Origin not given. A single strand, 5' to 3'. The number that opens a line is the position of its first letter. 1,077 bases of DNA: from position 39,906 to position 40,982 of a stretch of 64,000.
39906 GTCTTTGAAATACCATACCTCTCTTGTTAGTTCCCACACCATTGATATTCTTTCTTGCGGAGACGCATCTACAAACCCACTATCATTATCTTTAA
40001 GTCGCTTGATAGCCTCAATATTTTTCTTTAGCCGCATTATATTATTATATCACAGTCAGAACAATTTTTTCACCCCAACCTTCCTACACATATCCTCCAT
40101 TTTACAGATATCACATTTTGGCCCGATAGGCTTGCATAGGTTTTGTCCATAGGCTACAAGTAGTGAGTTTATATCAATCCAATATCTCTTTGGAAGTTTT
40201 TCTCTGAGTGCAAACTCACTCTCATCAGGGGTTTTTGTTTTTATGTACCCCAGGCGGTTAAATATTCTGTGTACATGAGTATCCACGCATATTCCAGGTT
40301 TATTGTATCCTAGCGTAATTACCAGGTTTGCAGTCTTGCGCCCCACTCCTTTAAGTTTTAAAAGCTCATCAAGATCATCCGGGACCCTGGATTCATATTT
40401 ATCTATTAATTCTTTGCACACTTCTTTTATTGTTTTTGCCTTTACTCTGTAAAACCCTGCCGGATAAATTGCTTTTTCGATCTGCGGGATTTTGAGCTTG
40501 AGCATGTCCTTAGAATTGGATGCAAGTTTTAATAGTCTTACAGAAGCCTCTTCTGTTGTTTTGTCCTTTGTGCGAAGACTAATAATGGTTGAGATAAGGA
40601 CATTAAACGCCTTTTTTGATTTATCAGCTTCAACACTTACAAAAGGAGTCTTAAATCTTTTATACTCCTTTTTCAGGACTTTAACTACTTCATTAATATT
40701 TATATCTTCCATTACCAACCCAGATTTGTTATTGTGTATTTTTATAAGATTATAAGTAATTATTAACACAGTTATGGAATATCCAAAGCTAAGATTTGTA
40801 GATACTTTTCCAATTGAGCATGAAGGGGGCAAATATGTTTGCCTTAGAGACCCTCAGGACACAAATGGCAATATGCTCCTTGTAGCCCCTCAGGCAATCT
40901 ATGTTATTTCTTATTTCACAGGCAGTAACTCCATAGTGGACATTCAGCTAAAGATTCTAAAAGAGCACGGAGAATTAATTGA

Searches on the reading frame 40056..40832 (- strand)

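Call 13: search_protein_families(library=pfam, proteins=[window:40056-40832:-], max_evalue=0.00001)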
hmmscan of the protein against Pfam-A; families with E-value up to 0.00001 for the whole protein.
window:40056-40832:- (258 aa): 2 families
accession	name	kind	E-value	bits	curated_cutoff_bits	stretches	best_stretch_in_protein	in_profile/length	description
PF00730.31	HhH-GPD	-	5.9e-24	84.9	26.2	1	80-215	1-108/108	HhH-GPD superfamily base excision DNA repair protein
PF00633.29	HHH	-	3.8e-08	33.2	24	1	145-172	1-28/30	Helix-hairpin-helix motif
